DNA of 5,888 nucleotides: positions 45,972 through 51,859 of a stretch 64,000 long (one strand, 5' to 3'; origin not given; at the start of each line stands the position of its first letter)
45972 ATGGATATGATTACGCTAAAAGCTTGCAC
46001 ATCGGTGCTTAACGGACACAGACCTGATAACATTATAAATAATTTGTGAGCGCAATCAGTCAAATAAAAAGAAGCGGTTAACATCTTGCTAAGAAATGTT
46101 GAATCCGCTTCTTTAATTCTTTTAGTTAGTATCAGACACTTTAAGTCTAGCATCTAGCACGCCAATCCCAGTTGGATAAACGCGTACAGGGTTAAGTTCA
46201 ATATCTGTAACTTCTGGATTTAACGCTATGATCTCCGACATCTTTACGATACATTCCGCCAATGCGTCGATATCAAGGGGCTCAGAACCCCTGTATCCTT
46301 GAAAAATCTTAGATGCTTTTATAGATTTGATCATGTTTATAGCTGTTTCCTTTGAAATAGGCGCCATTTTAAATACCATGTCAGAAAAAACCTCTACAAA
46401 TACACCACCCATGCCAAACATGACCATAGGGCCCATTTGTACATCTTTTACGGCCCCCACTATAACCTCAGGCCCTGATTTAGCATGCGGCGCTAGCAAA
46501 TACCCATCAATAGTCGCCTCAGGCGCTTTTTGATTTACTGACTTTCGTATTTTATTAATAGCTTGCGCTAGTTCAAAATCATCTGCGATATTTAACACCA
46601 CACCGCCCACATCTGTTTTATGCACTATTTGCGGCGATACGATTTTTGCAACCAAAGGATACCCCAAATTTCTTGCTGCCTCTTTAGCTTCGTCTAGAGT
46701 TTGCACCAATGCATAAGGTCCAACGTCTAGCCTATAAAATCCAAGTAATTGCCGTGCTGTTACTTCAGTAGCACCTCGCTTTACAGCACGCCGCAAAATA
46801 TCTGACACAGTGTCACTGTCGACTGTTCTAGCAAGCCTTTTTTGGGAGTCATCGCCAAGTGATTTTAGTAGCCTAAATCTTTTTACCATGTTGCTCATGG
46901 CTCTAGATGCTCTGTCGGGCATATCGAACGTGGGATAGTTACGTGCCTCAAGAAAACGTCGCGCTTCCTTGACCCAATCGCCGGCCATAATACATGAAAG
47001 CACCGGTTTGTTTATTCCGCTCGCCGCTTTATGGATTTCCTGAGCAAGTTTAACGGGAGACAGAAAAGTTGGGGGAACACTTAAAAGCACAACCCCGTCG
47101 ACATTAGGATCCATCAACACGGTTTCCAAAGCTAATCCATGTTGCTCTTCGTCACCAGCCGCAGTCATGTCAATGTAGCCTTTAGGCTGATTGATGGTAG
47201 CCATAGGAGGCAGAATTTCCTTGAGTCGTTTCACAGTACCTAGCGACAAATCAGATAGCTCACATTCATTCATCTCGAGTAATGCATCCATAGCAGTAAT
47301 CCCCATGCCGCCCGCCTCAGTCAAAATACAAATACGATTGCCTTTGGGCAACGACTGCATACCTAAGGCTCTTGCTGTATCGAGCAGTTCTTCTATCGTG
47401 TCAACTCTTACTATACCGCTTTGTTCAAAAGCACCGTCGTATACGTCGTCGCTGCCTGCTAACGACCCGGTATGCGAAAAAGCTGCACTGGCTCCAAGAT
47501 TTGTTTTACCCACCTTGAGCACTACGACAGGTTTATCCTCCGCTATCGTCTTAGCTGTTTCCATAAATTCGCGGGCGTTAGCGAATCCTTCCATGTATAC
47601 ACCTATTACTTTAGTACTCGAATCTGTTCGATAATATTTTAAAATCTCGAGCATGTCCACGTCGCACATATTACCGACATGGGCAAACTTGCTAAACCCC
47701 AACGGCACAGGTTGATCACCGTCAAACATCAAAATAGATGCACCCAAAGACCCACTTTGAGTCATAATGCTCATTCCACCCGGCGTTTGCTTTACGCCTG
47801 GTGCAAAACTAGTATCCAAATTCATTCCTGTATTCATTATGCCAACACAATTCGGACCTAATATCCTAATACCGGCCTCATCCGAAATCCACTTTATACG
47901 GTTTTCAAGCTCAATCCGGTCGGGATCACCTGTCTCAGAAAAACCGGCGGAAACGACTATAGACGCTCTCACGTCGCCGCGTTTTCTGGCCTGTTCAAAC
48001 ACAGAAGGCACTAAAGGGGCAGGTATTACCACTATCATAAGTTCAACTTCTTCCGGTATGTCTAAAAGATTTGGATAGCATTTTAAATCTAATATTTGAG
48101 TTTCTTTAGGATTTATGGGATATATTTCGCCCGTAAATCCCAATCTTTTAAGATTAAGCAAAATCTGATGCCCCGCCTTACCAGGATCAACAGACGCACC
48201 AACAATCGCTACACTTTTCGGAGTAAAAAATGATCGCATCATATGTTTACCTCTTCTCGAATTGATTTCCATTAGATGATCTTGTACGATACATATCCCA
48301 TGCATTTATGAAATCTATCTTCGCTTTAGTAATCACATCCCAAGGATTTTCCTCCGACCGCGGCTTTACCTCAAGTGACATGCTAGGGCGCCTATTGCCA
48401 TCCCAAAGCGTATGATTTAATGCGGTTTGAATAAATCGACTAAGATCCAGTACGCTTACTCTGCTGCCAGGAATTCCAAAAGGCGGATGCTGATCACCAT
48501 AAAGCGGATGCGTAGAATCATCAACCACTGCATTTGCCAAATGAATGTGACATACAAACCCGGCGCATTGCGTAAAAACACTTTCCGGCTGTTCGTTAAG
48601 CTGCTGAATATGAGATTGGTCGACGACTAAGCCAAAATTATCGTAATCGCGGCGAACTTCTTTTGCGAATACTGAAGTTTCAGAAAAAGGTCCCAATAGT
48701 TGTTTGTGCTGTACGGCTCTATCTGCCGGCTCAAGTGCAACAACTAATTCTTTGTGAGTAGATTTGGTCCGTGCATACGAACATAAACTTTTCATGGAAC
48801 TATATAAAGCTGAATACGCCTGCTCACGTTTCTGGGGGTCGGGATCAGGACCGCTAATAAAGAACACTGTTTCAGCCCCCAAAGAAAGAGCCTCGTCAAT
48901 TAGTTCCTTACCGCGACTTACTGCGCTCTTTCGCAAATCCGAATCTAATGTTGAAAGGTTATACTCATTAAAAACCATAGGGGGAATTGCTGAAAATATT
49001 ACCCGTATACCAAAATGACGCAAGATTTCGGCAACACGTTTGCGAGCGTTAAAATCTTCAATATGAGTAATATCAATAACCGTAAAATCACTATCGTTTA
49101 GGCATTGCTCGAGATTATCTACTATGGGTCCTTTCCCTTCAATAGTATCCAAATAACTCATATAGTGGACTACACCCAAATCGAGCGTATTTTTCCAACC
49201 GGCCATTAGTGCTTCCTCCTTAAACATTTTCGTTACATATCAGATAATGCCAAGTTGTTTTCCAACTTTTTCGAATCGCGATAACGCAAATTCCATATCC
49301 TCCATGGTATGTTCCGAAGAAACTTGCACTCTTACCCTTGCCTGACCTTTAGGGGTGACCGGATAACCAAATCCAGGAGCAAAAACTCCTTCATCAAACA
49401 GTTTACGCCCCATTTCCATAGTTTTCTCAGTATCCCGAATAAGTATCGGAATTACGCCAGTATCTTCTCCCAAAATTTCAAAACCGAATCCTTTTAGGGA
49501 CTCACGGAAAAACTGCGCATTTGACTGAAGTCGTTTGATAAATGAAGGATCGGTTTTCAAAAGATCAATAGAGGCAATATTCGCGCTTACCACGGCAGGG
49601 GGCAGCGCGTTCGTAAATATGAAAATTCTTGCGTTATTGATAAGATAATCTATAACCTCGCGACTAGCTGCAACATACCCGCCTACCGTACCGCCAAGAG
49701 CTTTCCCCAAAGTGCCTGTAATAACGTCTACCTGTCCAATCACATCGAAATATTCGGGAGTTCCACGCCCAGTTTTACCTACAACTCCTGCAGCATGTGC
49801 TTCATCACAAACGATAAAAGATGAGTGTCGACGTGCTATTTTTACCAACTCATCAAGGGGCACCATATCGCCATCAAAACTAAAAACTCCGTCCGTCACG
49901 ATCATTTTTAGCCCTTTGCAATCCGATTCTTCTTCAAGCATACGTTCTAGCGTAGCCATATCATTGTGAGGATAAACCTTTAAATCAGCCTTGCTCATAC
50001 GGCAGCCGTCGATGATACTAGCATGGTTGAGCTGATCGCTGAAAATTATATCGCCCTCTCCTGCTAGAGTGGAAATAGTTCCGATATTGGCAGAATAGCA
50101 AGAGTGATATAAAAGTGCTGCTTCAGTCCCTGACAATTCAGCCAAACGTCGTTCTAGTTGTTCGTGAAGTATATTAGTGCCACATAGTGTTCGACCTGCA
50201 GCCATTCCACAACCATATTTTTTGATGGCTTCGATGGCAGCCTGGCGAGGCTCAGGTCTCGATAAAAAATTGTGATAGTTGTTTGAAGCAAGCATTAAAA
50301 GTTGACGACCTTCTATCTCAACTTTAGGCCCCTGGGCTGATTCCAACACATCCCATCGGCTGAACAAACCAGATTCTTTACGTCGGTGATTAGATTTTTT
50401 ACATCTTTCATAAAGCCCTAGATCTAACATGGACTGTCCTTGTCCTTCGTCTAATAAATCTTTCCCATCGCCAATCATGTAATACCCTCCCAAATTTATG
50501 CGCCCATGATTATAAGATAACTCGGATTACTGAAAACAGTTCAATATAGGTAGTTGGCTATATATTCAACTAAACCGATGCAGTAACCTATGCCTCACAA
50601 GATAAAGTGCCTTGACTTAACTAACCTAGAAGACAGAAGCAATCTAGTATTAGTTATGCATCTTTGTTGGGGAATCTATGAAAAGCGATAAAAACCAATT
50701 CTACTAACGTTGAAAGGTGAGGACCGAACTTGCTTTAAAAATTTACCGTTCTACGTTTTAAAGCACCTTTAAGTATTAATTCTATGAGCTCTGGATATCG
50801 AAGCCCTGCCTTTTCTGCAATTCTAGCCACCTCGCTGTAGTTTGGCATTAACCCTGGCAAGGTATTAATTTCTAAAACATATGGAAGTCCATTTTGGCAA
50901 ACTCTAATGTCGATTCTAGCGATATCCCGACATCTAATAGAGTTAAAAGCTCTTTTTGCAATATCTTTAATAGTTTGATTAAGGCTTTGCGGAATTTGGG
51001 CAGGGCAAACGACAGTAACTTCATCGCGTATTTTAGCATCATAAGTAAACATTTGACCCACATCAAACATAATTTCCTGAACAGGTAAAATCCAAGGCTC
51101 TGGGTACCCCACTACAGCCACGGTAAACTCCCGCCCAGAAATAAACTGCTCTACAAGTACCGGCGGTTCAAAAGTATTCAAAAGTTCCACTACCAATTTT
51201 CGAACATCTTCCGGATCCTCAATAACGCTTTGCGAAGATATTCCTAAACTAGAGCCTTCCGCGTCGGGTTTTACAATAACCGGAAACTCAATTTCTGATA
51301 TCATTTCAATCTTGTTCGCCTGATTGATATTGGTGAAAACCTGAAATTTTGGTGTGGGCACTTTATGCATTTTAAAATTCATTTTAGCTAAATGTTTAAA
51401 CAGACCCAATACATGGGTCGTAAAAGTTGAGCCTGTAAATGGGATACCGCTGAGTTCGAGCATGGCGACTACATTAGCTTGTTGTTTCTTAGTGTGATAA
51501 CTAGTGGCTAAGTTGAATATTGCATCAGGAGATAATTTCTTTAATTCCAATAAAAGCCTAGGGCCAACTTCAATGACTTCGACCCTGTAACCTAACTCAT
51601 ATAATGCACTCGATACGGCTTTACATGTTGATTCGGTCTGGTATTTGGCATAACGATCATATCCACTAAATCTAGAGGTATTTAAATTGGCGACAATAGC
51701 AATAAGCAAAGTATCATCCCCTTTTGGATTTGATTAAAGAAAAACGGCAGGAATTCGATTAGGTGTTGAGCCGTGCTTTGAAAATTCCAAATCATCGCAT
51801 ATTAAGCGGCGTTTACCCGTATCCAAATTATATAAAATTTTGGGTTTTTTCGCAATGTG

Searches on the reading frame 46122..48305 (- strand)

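Call 56: search_protein_families(library=pfam, proteins=[window:46122-48305:-], max_evalue=0.00001)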
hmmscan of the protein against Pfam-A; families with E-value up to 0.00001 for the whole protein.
window:46122-48305:- (727 aa): 4 families
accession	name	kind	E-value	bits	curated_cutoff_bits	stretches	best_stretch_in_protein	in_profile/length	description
PF13549.11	ATP-grasp_5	-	2e-67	227.3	27.6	1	512-723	10-221/221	ATP-grasp domain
PF13607.11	Succ_CoA_lig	-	1e-47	161.8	27.4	1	175-314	1-138/138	Succinyl-CoA ligase like flavodoxin domain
PF13380.12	CoA_binding_2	-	1.1e-22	81.1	22.8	1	30-158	1-115/116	CoA binding domain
PF02629.25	CoA_binding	-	1.4e-08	35.8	22.3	1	29-108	3-85/97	CoA binding domain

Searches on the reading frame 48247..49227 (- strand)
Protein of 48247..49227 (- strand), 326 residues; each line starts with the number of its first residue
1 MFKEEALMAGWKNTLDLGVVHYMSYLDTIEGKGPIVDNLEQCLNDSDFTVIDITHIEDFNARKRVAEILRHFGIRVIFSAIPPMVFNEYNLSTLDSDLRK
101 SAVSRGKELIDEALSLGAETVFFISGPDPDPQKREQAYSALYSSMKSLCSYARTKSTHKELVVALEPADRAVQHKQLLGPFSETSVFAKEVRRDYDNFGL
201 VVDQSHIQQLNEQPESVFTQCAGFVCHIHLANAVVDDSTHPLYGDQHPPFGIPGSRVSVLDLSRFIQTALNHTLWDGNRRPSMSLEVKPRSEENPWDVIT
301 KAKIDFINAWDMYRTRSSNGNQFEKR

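Call 56: search_protein_families(library=pfam, proteins=[window:48247-49227:-], max_evalue=0.00001)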
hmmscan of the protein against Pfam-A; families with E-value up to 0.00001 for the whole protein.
window:48247-49227:- (326 aa): 1 family
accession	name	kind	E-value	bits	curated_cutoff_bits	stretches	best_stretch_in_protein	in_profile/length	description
PF01261.30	AP_endonuc_2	-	2.7e-17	63.7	31.1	1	62-307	30-246/249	Xylose isomerase-like TIM barrel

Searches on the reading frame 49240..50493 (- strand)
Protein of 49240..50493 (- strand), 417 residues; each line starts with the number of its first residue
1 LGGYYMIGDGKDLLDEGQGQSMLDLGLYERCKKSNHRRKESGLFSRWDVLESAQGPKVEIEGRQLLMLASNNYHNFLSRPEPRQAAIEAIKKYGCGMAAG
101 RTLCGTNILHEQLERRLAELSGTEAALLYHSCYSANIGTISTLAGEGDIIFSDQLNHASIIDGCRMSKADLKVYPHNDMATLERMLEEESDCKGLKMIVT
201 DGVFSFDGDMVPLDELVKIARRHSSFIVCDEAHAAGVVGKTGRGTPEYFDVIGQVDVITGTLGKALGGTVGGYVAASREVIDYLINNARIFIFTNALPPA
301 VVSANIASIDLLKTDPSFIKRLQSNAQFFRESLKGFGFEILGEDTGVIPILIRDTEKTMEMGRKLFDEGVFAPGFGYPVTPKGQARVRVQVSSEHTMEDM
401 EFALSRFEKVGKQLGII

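Call 56: search_protein_families(library=pfam, proteins=[window:49240-50493:-], max_evalue=0.00001)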
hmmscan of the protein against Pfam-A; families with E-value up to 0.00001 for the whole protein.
window:49240-50493:- (417 aa): 2 families
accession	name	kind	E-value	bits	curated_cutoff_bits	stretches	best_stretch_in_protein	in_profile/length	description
PF00155.27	Aminotran_1_2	-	7.8e-56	190.2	19.7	1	65-406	3-360/361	Aminotransferase class I and II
PF01212.27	Beta_elim_lyase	-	5.7e-07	29.6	27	1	89-286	13-221/288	Beta-eliminating lyase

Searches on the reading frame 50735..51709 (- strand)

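Call 56: search_protein_families(library=pfam, proteins=[window:50735-51709:-], max_evalue=0.00001)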
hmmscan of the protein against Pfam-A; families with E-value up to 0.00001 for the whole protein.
window:50735-51709:- (324 aa): 5 families
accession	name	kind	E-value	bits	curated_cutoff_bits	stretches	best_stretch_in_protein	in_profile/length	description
PF07478.18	Dala_Dala_lig_C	-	5.5e-42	144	24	1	116-313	6-203/204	D-ala D-ala ligase C-terminus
PF02222.28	ATP-grasp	-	6.8e-09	36.1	27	1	112-259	3-138/179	ATP-grasp domain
PF01071.24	GARS_A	-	8.5e-07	29.4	27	1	105-200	3-99/194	Phosphoribosylglycinamide synthetase, ATP-grasp (A) domain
PF02655.19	ATP-grasp_3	-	2e-06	28.4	23.2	1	110-282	9-154/160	ATP-grasp domain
PF13535.11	ATP-grasp_4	-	4.8e-06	26.7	27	0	140-284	1-151/160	ATP-grasp domain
